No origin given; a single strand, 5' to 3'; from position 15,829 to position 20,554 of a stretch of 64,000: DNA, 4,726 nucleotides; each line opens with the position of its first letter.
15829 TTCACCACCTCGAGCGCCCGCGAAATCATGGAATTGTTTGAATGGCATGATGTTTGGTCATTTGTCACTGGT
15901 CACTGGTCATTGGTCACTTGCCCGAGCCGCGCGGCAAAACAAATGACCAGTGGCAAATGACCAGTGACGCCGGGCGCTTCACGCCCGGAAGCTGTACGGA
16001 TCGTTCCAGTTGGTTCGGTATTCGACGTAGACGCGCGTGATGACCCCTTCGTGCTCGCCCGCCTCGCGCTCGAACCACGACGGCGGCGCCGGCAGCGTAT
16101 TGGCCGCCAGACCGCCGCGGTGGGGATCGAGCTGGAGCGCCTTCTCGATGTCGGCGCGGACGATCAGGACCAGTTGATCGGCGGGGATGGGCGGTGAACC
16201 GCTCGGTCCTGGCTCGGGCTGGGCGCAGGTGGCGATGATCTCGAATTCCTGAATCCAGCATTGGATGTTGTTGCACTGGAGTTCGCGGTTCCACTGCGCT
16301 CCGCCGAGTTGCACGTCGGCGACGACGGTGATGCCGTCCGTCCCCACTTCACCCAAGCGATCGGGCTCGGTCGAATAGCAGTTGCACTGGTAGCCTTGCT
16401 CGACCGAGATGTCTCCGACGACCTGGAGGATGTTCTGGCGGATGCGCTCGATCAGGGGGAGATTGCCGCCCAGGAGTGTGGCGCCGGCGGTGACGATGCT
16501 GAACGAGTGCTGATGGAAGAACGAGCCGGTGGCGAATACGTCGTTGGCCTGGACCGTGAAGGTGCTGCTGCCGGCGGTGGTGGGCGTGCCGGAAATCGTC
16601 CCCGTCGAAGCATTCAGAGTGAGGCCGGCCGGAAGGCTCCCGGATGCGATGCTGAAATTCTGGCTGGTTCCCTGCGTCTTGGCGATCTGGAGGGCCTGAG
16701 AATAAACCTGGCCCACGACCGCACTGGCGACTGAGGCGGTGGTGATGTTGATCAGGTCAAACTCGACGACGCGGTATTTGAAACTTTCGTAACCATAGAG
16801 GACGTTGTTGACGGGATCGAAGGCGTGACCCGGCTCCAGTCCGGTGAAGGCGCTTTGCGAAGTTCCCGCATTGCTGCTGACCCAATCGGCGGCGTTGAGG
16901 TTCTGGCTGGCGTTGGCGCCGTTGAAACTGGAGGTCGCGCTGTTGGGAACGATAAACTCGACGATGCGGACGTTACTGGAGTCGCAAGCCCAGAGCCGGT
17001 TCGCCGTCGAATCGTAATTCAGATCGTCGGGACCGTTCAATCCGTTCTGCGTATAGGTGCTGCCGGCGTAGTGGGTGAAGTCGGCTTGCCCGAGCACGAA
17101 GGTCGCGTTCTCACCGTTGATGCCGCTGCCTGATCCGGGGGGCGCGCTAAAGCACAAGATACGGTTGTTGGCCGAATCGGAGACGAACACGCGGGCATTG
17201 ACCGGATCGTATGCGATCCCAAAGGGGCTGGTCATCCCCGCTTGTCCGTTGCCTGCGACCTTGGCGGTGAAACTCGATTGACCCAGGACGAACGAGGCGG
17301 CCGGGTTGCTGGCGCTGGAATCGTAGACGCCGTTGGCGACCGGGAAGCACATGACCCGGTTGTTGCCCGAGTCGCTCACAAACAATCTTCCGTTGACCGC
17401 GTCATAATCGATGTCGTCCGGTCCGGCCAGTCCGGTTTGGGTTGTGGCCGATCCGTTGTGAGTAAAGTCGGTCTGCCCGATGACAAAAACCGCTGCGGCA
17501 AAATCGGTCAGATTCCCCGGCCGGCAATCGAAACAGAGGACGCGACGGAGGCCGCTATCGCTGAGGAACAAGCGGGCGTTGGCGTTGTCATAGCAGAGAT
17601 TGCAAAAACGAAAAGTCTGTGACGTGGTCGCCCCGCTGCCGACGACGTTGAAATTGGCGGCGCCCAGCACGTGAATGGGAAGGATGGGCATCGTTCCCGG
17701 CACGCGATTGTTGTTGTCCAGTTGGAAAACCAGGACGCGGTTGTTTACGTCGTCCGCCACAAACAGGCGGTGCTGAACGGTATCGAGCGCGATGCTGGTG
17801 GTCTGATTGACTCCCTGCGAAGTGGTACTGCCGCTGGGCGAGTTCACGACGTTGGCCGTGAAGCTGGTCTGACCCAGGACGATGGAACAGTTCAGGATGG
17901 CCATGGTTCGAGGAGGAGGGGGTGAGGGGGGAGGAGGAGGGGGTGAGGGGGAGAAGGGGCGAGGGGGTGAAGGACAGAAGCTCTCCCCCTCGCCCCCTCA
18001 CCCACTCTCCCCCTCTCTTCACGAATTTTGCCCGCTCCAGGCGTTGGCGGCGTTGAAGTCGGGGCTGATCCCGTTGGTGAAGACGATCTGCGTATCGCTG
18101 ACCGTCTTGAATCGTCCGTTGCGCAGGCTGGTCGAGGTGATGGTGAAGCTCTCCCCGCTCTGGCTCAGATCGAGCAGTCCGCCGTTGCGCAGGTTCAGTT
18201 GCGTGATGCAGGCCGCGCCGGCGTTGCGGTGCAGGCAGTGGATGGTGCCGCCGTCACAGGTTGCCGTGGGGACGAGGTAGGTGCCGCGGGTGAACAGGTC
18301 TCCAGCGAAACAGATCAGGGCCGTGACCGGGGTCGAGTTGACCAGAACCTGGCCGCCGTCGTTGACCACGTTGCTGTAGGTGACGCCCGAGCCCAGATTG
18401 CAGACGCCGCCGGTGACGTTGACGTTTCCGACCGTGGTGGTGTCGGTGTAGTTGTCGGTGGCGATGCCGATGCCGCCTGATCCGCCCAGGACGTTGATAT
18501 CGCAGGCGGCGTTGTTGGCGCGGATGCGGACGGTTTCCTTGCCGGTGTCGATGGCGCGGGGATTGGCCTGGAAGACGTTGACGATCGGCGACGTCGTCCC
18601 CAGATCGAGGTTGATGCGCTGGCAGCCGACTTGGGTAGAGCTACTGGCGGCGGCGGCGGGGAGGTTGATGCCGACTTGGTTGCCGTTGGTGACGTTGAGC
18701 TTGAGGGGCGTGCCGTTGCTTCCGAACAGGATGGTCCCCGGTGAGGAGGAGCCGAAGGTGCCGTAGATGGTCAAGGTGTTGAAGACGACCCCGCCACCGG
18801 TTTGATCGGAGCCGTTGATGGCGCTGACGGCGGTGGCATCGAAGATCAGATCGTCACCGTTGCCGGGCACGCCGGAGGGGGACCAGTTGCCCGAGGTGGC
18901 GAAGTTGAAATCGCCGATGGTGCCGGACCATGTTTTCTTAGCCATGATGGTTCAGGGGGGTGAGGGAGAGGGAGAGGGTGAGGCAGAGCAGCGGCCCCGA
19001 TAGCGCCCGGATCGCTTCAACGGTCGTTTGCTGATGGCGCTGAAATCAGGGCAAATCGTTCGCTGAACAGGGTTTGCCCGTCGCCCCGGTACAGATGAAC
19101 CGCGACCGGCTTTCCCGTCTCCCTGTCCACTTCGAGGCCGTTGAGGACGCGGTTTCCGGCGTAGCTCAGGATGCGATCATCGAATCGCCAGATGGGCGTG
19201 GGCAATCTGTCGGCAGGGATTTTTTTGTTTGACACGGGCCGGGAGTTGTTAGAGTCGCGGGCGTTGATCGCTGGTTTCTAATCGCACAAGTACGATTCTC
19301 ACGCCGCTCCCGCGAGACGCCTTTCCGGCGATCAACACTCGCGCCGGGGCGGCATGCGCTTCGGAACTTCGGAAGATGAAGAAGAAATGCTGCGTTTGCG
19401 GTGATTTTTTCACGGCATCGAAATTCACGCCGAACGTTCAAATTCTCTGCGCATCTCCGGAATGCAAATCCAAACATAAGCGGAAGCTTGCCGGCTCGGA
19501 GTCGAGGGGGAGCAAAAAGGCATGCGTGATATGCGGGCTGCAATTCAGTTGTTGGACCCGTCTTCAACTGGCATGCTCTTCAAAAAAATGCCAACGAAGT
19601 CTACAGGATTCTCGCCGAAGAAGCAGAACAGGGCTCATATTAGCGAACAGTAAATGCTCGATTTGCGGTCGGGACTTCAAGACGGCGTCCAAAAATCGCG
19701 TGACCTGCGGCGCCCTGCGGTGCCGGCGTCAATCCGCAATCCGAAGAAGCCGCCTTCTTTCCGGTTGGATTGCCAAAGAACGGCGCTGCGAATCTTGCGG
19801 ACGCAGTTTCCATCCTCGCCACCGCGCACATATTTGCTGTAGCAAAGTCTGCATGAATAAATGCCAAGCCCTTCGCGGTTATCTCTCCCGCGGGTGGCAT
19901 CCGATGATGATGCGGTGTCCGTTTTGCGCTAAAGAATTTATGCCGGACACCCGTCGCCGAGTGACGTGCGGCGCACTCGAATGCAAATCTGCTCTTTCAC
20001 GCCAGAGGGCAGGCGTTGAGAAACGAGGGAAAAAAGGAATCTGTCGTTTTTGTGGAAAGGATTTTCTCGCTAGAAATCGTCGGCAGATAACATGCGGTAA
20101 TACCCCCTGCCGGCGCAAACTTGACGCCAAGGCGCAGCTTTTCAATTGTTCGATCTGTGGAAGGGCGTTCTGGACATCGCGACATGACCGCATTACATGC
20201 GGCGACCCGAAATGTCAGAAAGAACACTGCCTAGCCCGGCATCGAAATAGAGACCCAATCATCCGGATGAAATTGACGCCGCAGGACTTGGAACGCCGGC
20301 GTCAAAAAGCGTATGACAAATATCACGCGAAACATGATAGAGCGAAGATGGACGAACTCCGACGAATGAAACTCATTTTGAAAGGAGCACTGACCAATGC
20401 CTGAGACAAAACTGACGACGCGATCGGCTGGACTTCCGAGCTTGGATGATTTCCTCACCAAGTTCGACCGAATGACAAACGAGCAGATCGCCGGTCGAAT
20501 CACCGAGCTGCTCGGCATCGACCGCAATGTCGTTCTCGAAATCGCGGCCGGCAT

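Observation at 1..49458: Large glycan-building and methylation toolkit embedded in the late structural operon of a lambda-like phage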

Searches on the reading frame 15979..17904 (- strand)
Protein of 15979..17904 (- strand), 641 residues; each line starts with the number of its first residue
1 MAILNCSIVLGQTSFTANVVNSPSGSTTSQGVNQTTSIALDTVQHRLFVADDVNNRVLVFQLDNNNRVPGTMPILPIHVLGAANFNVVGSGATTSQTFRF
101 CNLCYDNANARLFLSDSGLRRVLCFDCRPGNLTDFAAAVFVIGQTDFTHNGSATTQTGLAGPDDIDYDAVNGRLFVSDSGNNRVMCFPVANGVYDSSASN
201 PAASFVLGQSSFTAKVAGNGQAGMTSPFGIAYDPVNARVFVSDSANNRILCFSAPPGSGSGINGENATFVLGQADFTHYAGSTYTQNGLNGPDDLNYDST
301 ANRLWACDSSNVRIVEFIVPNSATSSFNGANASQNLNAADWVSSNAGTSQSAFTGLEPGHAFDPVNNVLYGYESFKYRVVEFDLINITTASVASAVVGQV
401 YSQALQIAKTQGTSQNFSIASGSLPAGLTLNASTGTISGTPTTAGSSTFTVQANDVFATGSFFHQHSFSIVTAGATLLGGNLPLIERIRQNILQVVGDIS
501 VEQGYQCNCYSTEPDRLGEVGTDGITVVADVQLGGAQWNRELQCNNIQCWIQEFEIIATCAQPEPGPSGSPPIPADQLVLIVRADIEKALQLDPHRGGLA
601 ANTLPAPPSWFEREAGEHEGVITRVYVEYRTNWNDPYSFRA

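Call 9: search_protein_families(library=pfam, proteins=[window:15979-17904:-], max_evalue=0.01)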
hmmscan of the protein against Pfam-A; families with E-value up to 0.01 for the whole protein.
window:15979-17904:- (641 aa): 4 families
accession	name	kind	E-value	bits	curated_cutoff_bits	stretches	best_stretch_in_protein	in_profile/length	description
PF05345.18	He_PIG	-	3e-14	53.7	24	1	388-458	6-84/96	Putative Ig domain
PF01436.27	NHL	-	1.6e-12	47.3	20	1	159-187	1-28/28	NHL repeat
PF01731.26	Arylesterase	-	1.4e-05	25.7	21.3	0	222-250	51-79/86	Arylesterase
PF13395.12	HNH_4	-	0.0073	16.7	22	0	177-192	31-46/54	HNH endonuclease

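Call 11: search_protein_families(library=phrogs, proteins=[window:15979-17904:-], max_evalue=0.001)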
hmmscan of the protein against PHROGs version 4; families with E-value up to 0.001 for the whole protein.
window:15979-17904:- (641 aa): 0 families

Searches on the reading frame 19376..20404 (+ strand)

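Call 9: search_protein_families(library=pfam, proteins=[window:19376-20404:+], max_evalue=0.01)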
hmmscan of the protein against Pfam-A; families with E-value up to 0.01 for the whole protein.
window:19376-20404:+ (342 aa): 1 family
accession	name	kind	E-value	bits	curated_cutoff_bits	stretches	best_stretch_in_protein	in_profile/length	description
PF13913.12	zf-C2HC_2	-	0.0015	18.6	27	0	136-147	3-14/25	zinc-finger of a C2HC-type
